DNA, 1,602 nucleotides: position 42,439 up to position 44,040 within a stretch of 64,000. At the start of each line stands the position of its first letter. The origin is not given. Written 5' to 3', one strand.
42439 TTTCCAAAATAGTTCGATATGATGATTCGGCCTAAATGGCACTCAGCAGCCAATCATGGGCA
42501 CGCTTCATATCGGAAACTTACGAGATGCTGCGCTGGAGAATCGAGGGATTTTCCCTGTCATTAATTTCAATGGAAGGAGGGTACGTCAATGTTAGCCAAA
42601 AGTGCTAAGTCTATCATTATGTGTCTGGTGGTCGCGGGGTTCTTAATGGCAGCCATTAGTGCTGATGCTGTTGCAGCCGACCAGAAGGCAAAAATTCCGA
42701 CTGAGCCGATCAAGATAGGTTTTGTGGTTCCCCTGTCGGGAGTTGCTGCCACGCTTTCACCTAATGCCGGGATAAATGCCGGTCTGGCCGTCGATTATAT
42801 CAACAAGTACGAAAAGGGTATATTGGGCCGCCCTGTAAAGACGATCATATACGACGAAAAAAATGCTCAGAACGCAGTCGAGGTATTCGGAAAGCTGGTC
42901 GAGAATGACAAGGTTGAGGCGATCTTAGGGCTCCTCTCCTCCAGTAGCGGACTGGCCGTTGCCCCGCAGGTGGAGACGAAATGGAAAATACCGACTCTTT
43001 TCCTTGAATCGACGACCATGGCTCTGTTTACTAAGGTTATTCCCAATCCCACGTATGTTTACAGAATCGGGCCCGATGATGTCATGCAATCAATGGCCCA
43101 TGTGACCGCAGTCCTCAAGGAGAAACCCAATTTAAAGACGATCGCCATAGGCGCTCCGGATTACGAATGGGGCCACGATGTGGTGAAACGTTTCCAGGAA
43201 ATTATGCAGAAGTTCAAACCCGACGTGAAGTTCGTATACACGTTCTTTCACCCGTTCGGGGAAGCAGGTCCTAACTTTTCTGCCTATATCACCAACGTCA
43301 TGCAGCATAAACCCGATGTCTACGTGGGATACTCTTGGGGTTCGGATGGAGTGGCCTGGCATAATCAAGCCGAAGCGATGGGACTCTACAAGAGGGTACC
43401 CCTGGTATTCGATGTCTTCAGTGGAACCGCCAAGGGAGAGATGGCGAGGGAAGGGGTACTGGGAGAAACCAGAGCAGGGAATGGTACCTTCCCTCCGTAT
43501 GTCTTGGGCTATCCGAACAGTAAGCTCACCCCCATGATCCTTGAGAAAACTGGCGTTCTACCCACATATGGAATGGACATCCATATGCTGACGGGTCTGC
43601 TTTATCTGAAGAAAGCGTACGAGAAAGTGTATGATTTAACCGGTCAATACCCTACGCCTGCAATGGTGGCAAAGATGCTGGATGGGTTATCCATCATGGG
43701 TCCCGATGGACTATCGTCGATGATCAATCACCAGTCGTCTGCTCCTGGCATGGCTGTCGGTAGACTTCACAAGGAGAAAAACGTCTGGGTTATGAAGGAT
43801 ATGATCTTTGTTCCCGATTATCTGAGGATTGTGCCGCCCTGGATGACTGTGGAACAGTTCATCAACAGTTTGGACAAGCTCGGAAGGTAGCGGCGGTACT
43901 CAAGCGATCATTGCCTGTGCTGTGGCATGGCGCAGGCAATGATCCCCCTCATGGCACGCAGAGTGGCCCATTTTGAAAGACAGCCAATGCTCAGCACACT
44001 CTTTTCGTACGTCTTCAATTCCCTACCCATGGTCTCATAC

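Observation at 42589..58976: Two tandem modules of Liv-type ABC importer + corrinoid protein + URO-D-family methyltransferase sharing one methyl-THF:corrinoid methyltransferase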

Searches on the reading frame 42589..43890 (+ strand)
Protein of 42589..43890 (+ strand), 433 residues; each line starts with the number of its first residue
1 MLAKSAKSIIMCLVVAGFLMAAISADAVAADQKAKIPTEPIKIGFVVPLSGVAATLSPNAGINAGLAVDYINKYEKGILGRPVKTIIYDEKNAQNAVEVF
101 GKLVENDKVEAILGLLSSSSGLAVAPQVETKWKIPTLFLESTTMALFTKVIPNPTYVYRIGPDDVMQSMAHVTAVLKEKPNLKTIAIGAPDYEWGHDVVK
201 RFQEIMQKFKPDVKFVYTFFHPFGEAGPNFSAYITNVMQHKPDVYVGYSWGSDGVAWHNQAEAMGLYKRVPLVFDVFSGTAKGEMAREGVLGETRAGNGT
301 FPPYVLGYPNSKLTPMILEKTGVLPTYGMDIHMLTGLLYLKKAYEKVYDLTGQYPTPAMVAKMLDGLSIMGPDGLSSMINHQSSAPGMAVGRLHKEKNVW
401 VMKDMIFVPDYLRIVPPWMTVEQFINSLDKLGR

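Call 3: search_protein_families(library=pfam, proteins=[window:42589-43890:+])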
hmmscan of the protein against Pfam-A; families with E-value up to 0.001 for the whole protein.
window:42589-43890:+ (433 aa): 3 families
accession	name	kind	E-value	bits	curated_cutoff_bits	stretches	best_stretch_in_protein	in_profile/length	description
PF13458.12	Peripla_BP_6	-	1.1e-39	137.5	31.7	1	40-394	1-339/343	Periplasmic binding protein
PF13433.12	Peripla_BP_5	-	9e-10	38.6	27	1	41-268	1-215/363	Periplasmic binding protein domain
PF01094.35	ANF_receptor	-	4e-09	36.4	25.4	1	66-219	8-156/353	Receptor family ligand binding region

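Call 20: search_protein_families(library=ncbifam, proteins=[window:42589-43890:+], max_evalue=0.001)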
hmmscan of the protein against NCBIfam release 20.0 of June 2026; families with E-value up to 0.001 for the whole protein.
window:42589-43890:+ (433 aa): 3 families
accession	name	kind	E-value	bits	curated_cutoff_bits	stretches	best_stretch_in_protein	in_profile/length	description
TIGR03407.1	urea_ABC_UrtA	exception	2e-09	36.9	492.75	1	41-268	1-218/361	urea ABC transporter substrate-binding protein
TIGR03669.1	urea_ABC_arch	equivalog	2.8e-09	36.5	494.8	1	42-266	2-213/375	urea ABC transporter substrate-binding protein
NF011933.0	PRK15404.1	subfamily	5.8e-08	32.2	477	1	23-247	9-224/370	high-affinity branched-chain amino acid ABC transporter substrate-binding protein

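Call 22: search_solved_structures(query=window:42589-43890:+, max_evalue=0.001)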
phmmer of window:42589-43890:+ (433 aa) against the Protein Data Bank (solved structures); distinct sequences matched with E-value up to 0.001: 13.
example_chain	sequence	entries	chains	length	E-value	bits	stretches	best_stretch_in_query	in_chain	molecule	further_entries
3i45_A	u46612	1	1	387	3.1e-11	46.1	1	39-267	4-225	Twin-arginine translocation pathway signal protein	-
4maa_A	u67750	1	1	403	1.4e-10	44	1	35-378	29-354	Putative branched-chain amino acid ABC transporter, periplasmic amino acid-binding protein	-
4nqr_A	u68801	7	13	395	2.2e-09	40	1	41-265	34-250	Amino acid/amide ABC transporter substrate-binding protein, HAAT family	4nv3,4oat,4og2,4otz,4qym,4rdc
4obb_A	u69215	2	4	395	2.3e-09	40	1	41-265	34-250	Amino acid/amide ABC transporter substrate-binding protein, HAAT family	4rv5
4ey3_A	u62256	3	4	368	7e-09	38.4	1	40-266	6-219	Twin-arginine translocation pathway signal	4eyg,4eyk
4zpj_A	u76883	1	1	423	1.9e-08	37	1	27-273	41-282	Extracellular ligand-binding receptor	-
4gnr_A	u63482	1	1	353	6e-06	28.7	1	38-279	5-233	ABC transporter substrate-binding protein-branched chain amino acid transport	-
4evq_A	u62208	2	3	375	5e-05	25.7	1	40-251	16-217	Putative ABC transporter subunit, substrate-binding component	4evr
8tg1_A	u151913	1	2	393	5.5e-05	25.6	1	36-267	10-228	Extracellular ligand-binding receptor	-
3nnd_B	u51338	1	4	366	0.00022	23.6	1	49-209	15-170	Possible substrate binding protein of ABC transporter system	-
3td9_A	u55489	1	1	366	0.00024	23.5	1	41-246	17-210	Branched chain amino acid ABC transporter, periplasmic amino acid-binding protein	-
3n0x_A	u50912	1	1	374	0.00025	23.4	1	56-209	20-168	Possible substrate binding protein of ABC transporter system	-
7ylt_B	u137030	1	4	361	0.00051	22.4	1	41-253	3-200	Putative ABC transporter, substrate-binding protein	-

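Call 75: find_homologous_proteins(query=window:42589-43890:+, max_evalue=1e-20)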
Query window:42589-43890:+ (433 aa): 30 proteins with E <= 1e-20 among 8000 candidates.
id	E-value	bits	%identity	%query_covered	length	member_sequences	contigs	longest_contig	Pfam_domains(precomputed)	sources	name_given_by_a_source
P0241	1.2e-289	978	100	100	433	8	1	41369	PF01094.35,PF13433.13,PF13458.13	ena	-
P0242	7.0e-265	897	91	100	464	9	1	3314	PF13433.13,PF13458.13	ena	-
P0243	6.5e-260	880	89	100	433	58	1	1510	PF01094.35,PF13433.13,PF13458.13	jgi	jgi:branched-chain amino acid transport system substrate-binding protein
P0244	2.2e-248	842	86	100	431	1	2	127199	PF01094.35,PF13433.13,PF13458.13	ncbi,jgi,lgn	-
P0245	5.3e-248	841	85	100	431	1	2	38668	PF01094.35,PF13433.13,PF13458.13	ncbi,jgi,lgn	-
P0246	5.6e-245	831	82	100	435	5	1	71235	PF01094.35,PF13433.13,PF13458.13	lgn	-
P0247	1.3e-244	830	83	100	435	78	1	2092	PF01094.35,PF13433.13,PF13458.13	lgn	-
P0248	4.0e-243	825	82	100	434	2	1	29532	PF13433.13,PF13458.13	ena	-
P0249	1.4e-239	813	80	100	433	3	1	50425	PF01094.35,PF13433.13,PF13458.13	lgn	-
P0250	2.8e-236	803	80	100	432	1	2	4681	PF01094.35,PF13433.13,PF13458.13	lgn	-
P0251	9.8e-236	801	84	93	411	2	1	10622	PF01094.35,PF13433.13,PF13458.13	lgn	-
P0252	9.1e-234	794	81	100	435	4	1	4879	PF01094.35,PF13433.13,PF13458.13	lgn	-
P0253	1.3e-232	790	79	100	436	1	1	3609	PF01094.35,PF13433.13,PF13458.13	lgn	-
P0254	3.8e-226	769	77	100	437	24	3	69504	PF01094.35,PF13433.13,PF13458.13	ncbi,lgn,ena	ncbi:MAG: ABC transporter substrate-binding protein [Desulfobaccales bacterium]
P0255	3.7e-205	700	70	100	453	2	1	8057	PF01094.35,PF13433.13,PF13458.13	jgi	-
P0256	9.2e-204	695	71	94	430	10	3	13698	PF01094.35,PF13433.13,PF13458.13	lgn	-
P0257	2.0e-200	684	68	100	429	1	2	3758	PF01094.35,PF13433.13,PF13458.13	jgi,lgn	-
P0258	3.8e-200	683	67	100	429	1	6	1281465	PF01094.35,PF13433.13,PF13458.13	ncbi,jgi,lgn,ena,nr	ncbi:MAG: ABC transporter substrate-binding protein [Firmicutes bacterium]|jgi:branched-chain amino 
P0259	6.4e-200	683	67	100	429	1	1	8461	PF01094.35,PF13433.13,PF13458.13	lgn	-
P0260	1.2e-199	682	67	100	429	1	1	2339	PF01094.35,PF13433.13,PF13458.13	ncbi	-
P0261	2.0e-199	681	67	100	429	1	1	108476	PF01094.35,PF13433.13,PF13458.13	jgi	jgi:branched-chain amino acid transport system substrate-binding protein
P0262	4.2e-199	680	67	100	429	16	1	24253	PF01094.35,PF13433.13,PF13458.13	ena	-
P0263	9.0e-196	669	70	97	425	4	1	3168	PF01094.35,PF13433.13,PF13458.13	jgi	-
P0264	6.5e-194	663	67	100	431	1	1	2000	PF13433.13,PF13458.13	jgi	-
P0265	7.1e-194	663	69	94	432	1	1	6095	PF01094.35,PF13433.13,PF13458.13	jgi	-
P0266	8.8e-194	662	67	100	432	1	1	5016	PF01094.35,PF13433.13,PF13458.13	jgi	-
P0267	1.1e-170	586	61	100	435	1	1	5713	PF01094.35,PF13433.13,PF13458.13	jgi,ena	jgi:ABC-type branched-subunit amino acid transport system substrate-binding protein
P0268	4.3e-123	430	67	65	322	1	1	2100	PF01094.35,PF13433.13,PF13458.13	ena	-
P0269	5.1e-22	97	32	77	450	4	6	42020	PF01094.35,PF13433.13,PF13458.13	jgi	jgi:branched-chain amino acid transport system substrate-binding protein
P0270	7.2e-22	96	33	54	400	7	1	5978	PF01094.35,PF13433.13,PF13458.13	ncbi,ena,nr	ncbi:MAG TPA: ABC transporter substrate-binding protein [Stellaceae bacterium]|nr:ABC transporter su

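Call 76: find_encoding_contigs(protein=P0258, flank=10000, max_places=2)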
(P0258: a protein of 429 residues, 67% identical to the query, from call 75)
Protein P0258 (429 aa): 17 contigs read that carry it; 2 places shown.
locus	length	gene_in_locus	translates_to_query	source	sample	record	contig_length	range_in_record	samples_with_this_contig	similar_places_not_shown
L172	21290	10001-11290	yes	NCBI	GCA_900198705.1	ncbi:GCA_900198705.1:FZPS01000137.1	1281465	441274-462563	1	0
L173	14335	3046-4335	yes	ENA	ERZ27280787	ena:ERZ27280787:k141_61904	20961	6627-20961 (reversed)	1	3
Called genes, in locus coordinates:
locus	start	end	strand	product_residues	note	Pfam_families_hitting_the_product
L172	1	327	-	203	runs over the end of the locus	PF02588:YitT_membrane, PF10035:DUF2179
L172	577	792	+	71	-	-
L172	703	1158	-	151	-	-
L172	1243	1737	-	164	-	PF02559:CarD_TRCF_RID, PF21095:CarD_C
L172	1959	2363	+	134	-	-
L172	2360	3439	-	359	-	PF02457:DAC, PF10635:DisA-linker, PF12826:HHH_2 (weak), PF00633:HHH (weak)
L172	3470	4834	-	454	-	PF18073:Zn_ribbon_LapB, PF13481:AAA_25, PF03796:DnaB_C (weak), PF06745:ATPase, PF13191:AAA_16 (weak), PF23442:DUF7125 (weak), PF25199:nSTAND_NTPase5 (weak), PF13401:AAA_22 (weak), +1 more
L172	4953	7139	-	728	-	PF02861:Clp_N, PF23569:NBD_SMAX1 (weak), PF00004:AAA, PF17871:AAA_lid_9, PF00004:AAA, PF07724:AAA_2, PF07728:AAA_5, PF10431:ClpB_D2-small, +10 more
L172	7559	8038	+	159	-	-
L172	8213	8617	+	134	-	-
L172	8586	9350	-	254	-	-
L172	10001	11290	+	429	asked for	PF13433:Peripla_BP_5, PF13458:Peripla_BP_6, PF01094:ANF_receptor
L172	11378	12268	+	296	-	PF02653:BPD_transp_2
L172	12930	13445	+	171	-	PF07486:Hydrolase_2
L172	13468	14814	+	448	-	PF20769:YPEB_N, PF14620:YPEB_PepSY1-2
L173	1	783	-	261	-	?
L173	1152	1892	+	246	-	PF00392:GntR, PF14502:HTH_41 (weak), PF07729:FCD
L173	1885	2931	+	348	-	PF01208:URO-D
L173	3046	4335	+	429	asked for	PF13433:Peripla_BP_5, PF13458:Peripla_BP_6, PF01094:ANF_receptor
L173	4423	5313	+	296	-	PF02653:BPD_transp_2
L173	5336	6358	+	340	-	PF02653:BPD_transp_2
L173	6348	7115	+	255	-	PF00005:ABC_tran, PF13304:AAA_21 (faint)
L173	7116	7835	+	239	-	PF02463:SMC_N (weak), PF00005:ABC_tran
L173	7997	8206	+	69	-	-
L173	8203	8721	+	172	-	-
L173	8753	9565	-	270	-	PF02811:PHP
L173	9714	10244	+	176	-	-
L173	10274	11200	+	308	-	-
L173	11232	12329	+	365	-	PF01488:Shikimate_DH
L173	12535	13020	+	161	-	PF03449:GreA_GreB_N, PF01272:GreA_GreB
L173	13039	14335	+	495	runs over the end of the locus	PF01336:tRNA_anti-codon, PF00152:tRNA-synt_2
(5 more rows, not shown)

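Call 77: find_encoding_contigs(protein=P0254, flank=10000, max_places=2)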
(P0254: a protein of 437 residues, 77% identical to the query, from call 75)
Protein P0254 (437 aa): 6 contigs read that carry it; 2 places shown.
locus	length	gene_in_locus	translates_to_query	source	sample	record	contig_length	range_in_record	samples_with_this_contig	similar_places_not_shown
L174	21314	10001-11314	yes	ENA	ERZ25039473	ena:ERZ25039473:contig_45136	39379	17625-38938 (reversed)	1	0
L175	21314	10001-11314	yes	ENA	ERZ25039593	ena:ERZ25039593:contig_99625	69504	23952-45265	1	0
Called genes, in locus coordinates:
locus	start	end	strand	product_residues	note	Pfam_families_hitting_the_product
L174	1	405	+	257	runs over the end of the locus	PF10754:DUF2569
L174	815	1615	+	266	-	PF03331:LpxC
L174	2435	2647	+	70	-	-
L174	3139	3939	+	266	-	PF14023:Bestrophin-like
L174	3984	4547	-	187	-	PF02627:CMD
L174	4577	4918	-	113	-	PF02775:TPP_enzyme_C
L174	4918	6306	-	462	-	PF02776:TPP_enzyme_N, PF00205:TPP_enzyme_M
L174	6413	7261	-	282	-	PF00795:CN_hydrolase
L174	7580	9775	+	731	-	PF13380:CoA_binding_2, PF13607:Succ_CoA_lig, PF13549:ATP-grasp_5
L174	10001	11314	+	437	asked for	PF13433:Peripla_BP_5, PF13458:Peripla_BP_6, PF01094:ANF_receptor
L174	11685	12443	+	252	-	PF02653:BPD_transp_2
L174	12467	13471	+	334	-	PF02653:BPD_transp_2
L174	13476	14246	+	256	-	PF00005:ABC_tran, PF13304:AAA_21 (faint)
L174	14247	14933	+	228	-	PF02463:SMC_N (faint), PF00005:ABC_tran, PF13304:AAA_21 (faint)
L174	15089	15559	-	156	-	PF13801:Metal_resist, PF07813:LTXXQ (weak)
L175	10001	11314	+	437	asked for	PF13433:Peripla_BP_5, PF13458:Peripla_BP_6, PF01094:ANF_receptor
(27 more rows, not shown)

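Call 78: find_encoding_contigs(protein=P0244, flank=10000, max_places=1)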
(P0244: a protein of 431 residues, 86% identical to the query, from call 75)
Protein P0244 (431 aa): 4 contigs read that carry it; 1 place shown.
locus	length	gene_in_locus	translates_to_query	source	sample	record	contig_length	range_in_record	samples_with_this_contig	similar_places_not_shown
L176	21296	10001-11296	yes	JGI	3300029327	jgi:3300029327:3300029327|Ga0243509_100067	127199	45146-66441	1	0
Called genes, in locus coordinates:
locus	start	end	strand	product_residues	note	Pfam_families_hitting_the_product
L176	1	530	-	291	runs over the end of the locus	PF09721:Exosortase_EpsH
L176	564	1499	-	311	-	PF01522:Polysacc_deac_1, PF10096:DUF2334 (weak), PF11959:DUF3473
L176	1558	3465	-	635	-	PF13727:CoA_binding_3 (weak), PF02397:Bac_transf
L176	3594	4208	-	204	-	PF00565:SNase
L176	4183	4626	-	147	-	PF00565:SNase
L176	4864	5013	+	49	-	-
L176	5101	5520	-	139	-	PF07238:PilZ (weak)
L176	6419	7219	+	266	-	PF07589:PEP_exosort_dom (weak)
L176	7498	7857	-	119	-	-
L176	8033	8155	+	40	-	-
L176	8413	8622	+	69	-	-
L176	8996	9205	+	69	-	-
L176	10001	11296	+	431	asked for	PF13433:Peripla_BP_5, PF13458:Peripla_BP_6, PF01094:ANF_receptor (weak)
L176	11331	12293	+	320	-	PF02653:BPD_transp_2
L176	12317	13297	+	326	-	PF02653:BPD_transp_2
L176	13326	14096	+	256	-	PF00005:ABC_tran, PF13304:AAA_21 (faint)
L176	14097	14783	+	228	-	PF02463:SMC_N (faint), PF00005:ABC_tran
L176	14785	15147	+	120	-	PF01541:GIY-YIG (weak)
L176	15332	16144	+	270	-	PF00392:GntR, PF08279:HTH_11 (weak), PF13730:HTH_36 (weak), PF07840:FadR_C (weak), PF07729:FCD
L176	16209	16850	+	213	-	PF02607:B12-binding_2, PF02310:B12-binding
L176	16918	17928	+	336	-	PF01208:URO-D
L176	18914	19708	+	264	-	PF00809:Pterin_bind, PF03599:CdhD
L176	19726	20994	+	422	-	-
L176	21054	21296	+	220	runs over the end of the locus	PF07796:DUF1638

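Call 93: predict_structure(alignment_id=A4)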
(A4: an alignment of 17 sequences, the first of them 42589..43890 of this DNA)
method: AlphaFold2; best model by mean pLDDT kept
length: 433 residues; sequences in the alignment: 17
mean_pLDDT: 79.5   pTM: 0.79
mean pLDDT of the five models: 79.5, 77.0, 72.5, 71.3, 66.5
residues with pLDDT >= 90: 163; 70-90: 163; 50-70: 74; < 50: 33
segments of 3 or more residues with pLDDT < 50: 1-5, 21-31, 297-310
pLDDT, mean of each block of 10 residues (from residue 1): 50 59 44 78 80 61 89 93 90 79 95 84 91 92 76 89 81 92 96 87 93 96 71 96 93 82 93 80 72 60 39 74 62 88 96 95 87 74 73 77 72 66 78 55
secondary structure, 60 per line:
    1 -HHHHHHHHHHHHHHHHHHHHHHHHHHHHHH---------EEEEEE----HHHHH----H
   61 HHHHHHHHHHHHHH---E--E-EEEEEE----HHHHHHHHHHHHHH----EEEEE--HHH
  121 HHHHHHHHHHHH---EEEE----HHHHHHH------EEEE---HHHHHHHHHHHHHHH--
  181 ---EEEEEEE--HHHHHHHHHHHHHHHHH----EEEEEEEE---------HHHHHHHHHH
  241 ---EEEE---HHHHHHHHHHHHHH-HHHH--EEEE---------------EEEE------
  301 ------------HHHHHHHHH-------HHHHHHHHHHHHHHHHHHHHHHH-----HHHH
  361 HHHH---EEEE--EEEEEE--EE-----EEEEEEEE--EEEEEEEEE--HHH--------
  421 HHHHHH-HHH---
elements in order: H2-31 E41-46 H51-55 H60-74 E83-88 H93-106 E111-115 H118-132 E136-139 H144-150 E157-160 H164-178 E184-190 H193-209 E214-221 H231-240 E244-247 H251-264 H266-269 E272-275 E291-294 H313-321 H329-351 H357-364 E368-371 E374-379 E389-396 E399-407 H421-426
